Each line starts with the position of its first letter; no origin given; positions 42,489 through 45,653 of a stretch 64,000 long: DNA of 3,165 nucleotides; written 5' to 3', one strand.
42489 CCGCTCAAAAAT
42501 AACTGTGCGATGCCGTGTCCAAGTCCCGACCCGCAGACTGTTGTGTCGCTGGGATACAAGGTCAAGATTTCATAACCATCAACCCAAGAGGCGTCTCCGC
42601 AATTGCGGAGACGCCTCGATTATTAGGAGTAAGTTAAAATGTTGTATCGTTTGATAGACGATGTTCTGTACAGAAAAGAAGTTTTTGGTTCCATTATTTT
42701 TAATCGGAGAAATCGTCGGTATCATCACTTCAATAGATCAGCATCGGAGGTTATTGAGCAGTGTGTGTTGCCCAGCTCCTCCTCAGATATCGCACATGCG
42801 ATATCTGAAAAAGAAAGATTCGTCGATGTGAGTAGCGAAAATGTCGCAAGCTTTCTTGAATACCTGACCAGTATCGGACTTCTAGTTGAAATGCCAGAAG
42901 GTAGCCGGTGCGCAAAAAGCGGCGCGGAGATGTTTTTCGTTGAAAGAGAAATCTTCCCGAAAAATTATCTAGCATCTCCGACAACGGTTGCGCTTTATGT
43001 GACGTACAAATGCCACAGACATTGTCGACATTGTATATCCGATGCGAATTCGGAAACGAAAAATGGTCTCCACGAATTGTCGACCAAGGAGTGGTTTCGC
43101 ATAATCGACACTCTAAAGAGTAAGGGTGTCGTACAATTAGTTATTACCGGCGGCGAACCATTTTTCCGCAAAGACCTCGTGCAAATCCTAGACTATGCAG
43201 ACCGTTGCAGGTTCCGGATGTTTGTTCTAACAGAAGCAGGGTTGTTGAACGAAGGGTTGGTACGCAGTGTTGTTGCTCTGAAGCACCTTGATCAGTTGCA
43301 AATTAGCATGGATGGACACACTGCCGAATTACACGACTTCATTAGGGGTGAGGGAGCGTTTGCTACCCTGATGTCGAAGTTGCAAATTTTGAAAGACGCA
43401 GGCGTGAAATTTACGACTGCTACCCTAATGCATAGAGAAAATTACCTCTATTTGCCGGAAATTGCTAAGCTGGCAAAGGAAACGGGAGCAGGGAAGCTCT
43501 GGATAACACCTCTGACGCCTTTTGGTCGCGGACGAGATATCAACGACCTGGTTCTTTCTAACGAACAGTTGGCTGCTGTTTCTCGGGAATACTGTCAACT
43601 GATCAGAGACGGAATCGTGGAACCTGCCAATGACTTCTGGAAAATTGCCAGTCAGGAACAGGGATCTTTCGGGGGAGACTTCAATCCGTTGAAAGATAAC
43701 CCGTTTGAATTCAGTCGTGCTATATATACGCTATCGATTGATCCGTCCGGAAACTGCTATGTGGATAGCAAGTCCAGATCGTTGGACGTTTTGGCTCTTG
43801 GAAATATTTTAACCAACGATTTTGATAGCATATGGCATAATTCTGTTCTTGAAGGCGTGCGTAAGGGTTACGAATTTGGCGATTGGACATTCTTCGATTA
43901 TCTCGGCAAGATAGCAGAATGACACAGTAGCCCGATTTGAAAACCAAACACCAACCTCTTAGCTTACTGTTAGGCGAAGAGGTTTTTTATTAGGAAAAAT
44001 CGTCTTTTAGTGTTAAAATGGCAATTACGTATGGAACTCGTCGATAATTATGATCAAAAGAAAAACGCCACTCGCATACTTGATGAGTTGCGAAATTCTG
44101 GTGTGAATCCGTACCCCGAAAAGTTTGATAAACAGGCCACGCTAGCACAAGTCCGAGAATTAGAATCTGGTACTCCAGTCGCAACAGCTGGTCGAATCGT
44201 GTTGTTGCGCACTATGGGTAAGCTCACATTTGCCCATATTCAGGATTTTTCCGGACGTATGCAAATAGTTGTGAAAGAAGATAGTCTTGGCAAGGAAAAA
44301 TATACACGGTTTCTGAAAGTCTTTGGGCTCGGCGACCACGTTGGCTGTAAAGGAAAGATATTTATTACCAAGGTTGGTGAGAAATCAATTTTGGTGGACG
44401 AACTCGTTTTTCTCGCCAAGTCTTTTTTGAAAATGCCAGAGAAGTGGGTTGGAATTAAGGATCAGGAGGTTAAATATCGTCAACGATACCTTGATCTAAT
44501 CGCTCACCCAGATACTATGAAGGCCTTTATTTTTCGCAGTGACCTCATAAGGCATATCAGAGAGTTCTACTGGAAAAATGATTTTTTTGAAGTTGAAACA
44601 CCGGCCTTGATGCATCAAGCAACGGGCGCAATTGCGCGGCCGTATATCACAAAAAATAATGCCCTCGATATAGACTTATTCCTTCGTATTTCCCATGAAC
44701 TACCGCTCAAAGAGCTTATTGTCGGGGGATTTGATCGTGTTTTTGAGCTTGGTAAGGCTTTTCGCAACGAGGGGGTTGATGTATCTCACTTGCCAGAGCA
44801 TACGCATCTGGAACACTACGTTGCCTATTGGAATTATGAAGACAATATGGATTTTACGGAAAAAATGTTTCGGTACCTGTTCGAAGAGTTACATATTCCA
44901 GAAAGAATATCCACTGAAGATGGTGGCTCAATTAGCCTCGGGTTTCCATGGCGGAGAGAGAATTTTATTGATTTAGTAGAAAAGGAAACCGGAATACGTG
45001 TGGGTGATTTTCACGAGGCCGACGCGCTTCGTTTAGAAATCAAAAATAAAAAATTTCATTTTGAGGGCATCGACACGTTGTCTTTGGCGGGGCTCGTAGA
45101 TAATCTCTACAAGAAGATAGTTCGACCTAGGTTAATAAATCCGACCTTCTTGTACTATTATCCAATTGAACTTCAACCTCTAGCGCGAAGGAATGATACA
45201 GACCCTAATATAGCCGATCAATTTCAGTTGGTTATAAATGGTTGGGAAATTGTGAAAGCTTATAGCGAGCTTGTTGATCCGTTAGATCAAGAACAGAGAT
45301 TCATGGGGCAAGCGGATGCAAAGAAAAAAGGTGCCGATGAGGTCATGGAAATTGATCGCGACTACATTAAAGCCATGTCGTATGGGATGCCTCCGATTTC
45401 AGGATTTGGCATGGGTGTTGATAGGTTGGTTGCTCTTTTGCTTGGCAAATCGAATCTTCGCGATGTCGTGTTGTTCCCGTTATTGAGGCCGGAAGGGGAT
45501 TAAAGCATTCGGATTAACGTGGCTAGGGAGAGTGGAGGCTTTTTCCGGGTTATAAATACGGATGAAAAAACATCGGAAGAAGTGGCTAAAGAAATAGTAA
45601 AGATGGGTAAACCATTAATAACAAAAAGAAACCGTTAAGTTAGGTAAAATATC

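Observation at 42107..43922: Minimal RiPP-like locus: Cys/Pro precursor peptide + hairpin + RRE-radical SAM without auxiliary cluster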

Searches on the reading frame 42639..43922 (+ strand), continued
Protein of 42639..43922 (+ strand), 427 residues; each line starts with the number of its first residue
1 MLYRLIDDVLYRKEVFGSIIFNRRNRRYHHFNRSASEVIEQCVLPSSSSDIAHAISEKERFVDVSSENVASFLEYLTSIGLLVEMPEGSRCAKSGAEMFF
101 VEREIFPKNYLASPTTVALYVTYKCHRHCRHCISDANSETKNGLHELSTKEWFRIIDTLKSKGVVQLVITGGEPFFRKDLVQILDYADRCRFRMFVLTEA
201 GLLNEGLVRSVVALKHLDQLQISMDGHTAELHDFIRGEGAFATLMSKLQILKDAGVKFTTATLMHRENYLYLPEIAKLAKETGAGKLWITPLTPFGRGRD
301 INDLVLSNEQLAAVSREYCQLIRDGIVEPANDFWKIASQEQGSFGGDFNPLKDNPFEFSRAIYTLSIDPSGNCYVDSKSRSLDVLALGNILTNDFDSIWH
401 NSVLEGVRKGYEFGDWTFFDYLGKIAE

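Call 82: fold_search(model_id=the predicted structure, library=pdb)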
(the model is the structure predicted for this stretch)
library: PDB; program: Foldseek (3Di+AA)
matches with E <= 10: 1716; with E <= 0.001: 159
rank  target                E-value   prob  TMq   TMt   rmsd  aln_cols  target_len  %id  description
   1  5v1t_A                7.7e-20  1.00  0.70  0.68   6.0       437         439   14  Crystal structure of Streptococcus suis SuiB bound to precursor peptide SuiA (released 2017-08-30)
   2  5v1q_B                7.7e-20  1.00  0.70  0.68   5.8       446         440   15  Crystal structure of Streptococcus suis SuiB (released 2017-08-30)
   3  5v1s_B                1.2e-18  1.00  0.67  0.67   6.5       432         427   15  Crystal structure of Streptococcus suis SuiB bound to S-adenosylmethionine (released 2017-08-30)
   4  5v1s_A                5.6e-18  1.00  0.65  0.65   7.7       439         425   16  Crystal structure of Streptococcus suis SuiB bound to S-adenosylmethionine (released 2017-08-30)
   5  5v1q_A                9.5e-18  1.00  0.66  0.66   7.8       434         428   15  Crystal structure of Streptococcus suis SuiB (released 2017-08-30)
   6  6efn                  1.1e-16  1.00  0.71  0.78   4.2       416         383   18  Structure of a RiPP maturase, SkfB (released 2018-10-24)
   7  5why_B                2.6e-16  1.00  0.52  0.53  14.2       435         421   15  Structural Insights into Thioether Bond Formation in the Biosynthesis of Sactipeptides (released 2017-07-26)
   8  5wgg_A                6.2e-16  1.00  0.52  0.50  14.6       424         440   16  Structural Insights into Thioether Bond Formation in the Biosynthesis of Sactipeptides (released 2017-07-26)
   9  5why_A                7.9e-15  1.00  0.50  0.51  13.7       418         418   16  Structural Insights into Thioether Bond Formation in the Biosynthesis of Sactipeptides (released 2017-07-26)
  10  7vob                  2.3e-12  1.00  0.45  0.57   5.3       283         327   18  The crystal structure of a Radical SAM Enzyme BlsE involved in the Biosynthesis of Blasticidin S (released 2022-05-04)
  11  8vpo                  5.8e-12  1.00  0.48  0.46  13.0       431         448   14  X-Ray Crystal Structure of TigE from Paramaledivibacter caminithermalis (released 2024-02-07)
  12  9dfn                  1.0e-11  1.00  0.50  0.74   3.4       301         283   18  X-ray crystal structure of the second viperin-like enzyme from Trichoderma virens with bound CTP and SAM (released 2025-02-19)
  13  6c8v                  3.1e-11  1.00  0.45  0.61   6.0       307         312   17  X-ray structure of PqqE from Methylobacterium extorquens (released 2018-02-14)
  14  9dfu                  5.9e-11  1.00  0.51  0.75   5.5       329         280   16  X-ray crystal structure of the second Viperin-like enzyme from T. virens variant F40H with bound CTP and SAM (released 2025-02-19)
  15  9dfw_C                1.5e-10  1.00  0.42  0.61   3.1       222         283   18  X-ray crystal structure of an engineered Viperin-like enzyme from T. virens with bound CTP and SAM (released 2025-02-12)
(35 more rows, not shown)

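Call 91: find_encoding_contigs(protein=P0084, flank=4000, max_places=3)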
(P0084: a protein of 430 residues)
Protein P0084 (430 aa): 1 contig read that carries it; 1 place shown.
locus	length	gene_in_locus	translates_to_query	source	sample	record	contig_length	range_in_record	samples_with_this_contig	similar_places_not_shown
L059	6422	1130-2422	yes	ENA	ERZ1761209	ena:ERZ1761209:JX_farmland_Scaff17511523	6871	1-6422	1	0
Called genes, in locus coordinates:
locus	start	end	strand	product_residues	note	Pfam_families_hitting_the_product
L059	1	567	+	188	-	?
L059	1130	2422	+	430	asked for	PF04055:Radical_SAM, PF13353:Fer4_12 (faint)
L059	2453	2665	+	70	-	-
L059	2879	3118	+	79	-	PF15777:Anti-TRAP (faint)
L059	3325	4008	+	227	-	PF14025:DUF4241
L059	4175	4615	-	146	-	-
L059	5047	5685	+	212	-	PF02311:AraC_binding (weak), PF07883:Cupin_2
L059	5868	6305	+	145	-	PF12869:tRNA_anti-like (faint)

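Call 105: search_protein_families(library=pfam, proteins=[P0085, L055:2242-5046:-, L054:2856-3416:+, L059:2879-3118:+], max_evalue=0.001)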
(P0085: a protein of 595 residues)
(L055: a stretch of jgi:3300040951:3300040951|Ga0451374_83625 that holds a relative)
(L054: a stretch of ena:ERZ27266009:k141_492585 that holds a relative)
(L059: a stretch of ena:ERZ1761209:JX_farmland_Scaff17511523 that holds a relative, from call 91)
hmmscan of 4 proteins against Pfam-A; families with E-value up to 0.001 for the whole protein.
P0085 (595 aa): 5 families
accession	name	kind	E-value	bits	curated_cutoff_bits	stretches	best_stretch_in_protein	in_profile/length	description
PF04055.27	Radical_SAM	-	3.7e-15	56.9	29.5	1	116-272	1-163/166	Radical SAM superfamily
PF00583.31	Acetyltransf_1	-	8.1e-11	42.7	20.7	1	460-558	17-115/116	Acetyltransferase (GNAT) family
PF13508.13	Acetyltransf_7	-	4.4e-08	33.8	27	1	478-558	3-81/84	Acetyltransferase (GNAT) domain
PF13673.13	Acetyltransf_10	-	2.3e-07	31.3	23.6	1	475-567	28-115/128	Acetyltransferase (GNAT) domain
PF13353.11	Fer4_12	-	0.00022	21.9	22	1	119-228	12-121/137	4Fe-4S single cluster domain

L055:2242-5046:- (934 aa): 5 families
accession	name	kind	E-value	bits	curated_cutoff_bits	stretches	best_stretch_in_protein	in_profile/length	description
PF00133.28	tRNA-synt_1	-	2.2e-37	129.2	22.7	2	12-506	1-245/414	tRNA synthetases class I (I, L, M and V)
PF09334.17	tRNA-synt_1g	-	4e-23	82.3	20.1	2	34-107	2-75/391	tRNA synthetases class I (M)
PF08264.19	Anticodon_1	-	1.1e-19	71.2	25.1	1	703-834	1-147/148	Anticodon-binding domain of tRNA ligase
PF13603.12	tRNA-synt_1_2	-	8.2e-12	45.4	25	1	213-331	10-126/185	Leucyl-tRNA synthetase, editing domain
PF01406.26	tRNA-synt_1e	-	4.6e-06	26.6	27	0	46-127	23-104/301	tRNA synthetases class I (C) catalytic domain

L054:2856-3416:+ (186 aa): 8 families
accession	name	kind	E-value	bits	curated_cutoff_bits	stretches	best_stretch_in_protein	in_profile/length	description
PF13847.12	Methyltransf_31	-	8.7e-12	45.4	27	1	2-126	7-113/145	Methyltransferase domain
PF08241.18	Methyltransf_11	-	8.2e-10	39.6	21.2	1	3-122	1-95/95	Methyltransferase domain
PF13649.12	Methyltransf_25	-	1.8e-09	38.6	27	1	3-50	2-50/97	Methyltransferase domain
PF08242.18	Methyltransf_12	-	9.2e-08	33.2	30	1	3-120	1-98/98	Methyltransferase domain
PF13489.12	Methyltransf_23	-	2.7e-07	30.9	27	1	3-128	27-122/164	Methyltransferase domain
PF02390.23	Methyltransf_4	-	5.9e-05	23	24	1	2-78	5-60/173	Putative methyltransferase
PF01209.24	Ubie_methyltran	-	8.9e-05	22.4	20.1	1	2-121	51-150/233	ubiE/COQ5 methyltransferase family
PF24675.1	NpmA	-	0.00026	20.8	60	1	2-40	27-66/214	16S rRNA (adenine(1408)-N(1))-methyltransferase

L059:2879-3118:+ (79 aa): 2 families
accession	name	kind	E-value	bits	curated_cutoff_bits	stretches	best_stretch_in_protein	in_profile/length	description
PF15777.11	Anti-TRAP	-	5.1e-10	39.6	32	1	3-29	4-29/59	Tryptophan RNA-binding attenuator protein inhibitory protein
PF00684.25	DnaJ_CXXCXGXG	-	0.0007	20.3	32.7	0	12-62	1-33/65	DnaJ central domain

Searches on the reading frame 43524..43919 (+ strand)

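Call 95: search_protein_families(library=ncbifam, proteins=[window:43524-43919:+], max_evalue=1)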
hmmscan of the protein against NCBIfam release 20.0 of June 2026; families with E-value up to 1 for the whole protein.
seq(132 aa): 1 family
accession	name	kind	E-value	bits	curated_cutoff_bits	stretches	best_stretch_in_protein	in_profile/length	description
NF050035.1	rSAM_WgK_link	exception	0.12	11.3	650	1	67-109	273-315/367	radical SAM/SPASM peptide maturase WgkB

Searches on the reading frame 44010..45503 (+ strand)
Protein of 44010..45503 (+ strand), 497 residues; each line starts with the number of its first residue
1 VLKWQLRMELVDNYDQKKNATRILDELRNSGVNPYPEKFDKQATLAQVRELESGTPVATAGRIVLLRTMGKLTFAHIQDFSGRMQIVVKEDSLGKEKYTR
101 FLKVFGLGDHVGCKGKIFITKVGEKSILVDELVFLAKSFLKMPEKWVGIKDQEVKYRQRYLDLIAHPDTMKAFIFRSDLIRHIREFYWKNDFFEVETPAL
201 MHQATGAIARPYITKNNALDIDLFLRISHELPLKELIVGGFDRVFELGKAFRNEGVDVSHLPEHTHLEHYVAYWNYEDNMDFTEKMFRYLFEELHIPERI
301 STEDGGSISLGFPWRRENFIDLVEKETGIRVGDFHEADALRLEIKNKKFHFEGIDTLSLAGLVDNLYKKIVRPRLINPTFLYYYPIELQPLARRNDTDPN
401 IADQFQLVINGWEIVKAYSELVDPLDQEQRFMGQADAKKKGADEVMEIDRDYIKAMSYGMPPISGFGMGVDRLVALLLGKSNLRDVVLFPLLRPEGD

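Call 48: search_protein_families(library=pfam, proteins=[window:44010-45503:+], max_evalue=0.0001)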
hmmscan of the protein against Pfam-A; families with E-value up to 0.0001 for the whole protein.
window:44010-45503:+ (497 aa): 3 families
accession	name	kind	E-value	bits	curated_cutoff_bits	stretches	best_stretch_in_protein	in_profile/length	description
PF00152.25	tRNA-synt_2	-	1.7e-75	254.4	25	1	151-491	1-306/308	tRNA synthetases class II (D, K and N)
PF01336.31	tRNA_anti-codon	-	3.1e-12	46.7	27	1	58-132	2-72/75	OB-fold nucleic acid binding domain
PF01409.25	tRNA-synt_2d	-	1.4e-05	25.2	19.8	0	243-293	104-156/246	tRNA synthetases class II core domain (F)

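Call 50: search_protein_families(library=ncbifam, proteins=[window:44010-45503:+], max_evalue=0.00001)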
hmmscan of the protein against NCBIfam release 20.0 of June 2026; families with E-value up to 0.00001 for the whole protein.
window:44010-45503:+ (497 aa): 13 families
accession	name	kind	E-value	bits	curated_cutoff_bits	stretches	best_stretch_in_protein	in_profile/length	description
NF001756.1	PRK00484.1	subfamily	1.4e-164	548.4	468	1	16-495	3-488/488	lysine--tRNA ligase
TIGR00499.1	lysS_bact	equivalog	1.7e-146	488.8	427.6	1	15-494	4-494/496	lysine--tRNA ligase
NF002821.0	PRK02983.1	equivalog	5.6e-133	445.2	742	1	15-495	620-1101/1102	bifunctional lysylphosphatidylglycerol synthetase/lysine--tRNA ligase LysX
NF009101.0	PRK12445.1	subfamily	4.2e-116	388.5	1026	1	9-495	11-504/505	lysine--tRNA ligase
TIGR00462.1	genX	equivalog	3.1e-53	181.2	286.9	1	176-489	4-304/304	EF-P lysine aminoacylase EpmA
NF006828.0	PRK09350.1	equivalog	1.8e-45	155.6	264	1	170-491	13-322/325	elongation factor P--(R)-beta-lysine ligase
NF003483.0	PRK05159.1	equivalog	4.5e-42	144.4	353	1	42-490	5-430/438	aspartate--tRNA(Asn) ligase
TIGR00459.1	aspS_bact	equivalog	1.1e-37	129.7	373.85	2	39-294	1-260/586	aspartate--tRNA ligase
NF001750.0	PRK00476.1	equivalog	4.7e-37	127.6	443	2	41-294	5-265/590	aspartate--tRNA ligase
TIGR00458.1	aspS_nondisc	equivalog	1.3e-35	123.3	368.4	1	48-490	6-420/428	aspartate--tRNA(Asn) ligase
TIGR00457.1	asnS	equivalog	1.5e-29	103.1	342.6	1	52-491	14-448/455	asparagine--tRNA ligase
NF003037.0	PRK03932.1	equivalog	7.4e-25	87.8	414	2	53-293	15-261/451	asparagine--tRNA ligase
NF009460.0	PRK12820.1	equivalog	7.9e-21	73.8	1379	1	153-292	154-292/723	bifunctional aspartyl-tRNA synthetase/aspartyl/glutamyl-tRNA amidotransferase subunit C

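Call 78: list_cluster_members(proteins=[window:44031-45503:+, window:45680-47713:+, window:48719-50143:+, L001:7425-8885:+, L005:4291-5787:+])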
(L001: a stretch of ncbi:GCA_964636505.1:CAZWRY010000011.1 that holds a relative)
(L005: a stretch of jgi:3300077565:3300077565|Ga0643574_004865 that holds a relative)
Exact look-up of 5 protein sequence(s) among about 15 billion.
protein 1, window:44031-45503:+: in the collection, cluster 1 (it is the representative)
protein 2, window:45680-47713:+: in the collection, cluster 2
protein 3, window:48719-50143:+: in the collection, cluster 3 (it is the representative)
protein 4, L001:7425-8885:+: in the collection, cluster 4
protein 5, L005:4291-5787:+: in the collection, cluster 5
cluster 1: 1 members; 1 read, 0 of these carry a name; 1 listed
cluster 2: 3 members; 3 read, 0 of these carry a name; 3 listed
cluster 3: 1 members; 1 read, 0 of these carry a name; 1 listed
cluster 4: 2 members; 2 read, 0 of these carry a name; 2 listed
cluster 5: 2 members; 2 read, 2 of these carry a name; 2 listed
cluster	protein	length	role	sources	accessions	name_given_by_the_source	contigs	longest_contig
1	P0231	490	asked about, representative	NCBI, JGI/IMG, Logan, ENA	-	-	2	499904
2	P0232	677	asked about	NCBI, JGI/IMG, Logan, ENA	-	-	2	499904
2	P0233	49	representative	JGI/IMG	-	-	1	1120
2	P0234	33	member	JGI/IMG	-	-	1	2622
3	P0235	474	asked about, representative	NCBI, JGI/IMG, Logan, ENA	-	-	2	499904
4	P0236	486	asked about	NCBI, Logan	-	-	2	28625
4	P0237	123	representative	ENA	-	-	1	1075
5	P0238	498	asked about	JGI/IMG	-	lysyl-tRNA synthetase, class II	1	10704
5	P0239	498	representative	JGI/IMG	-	lysyl-tRNA synthetase, class II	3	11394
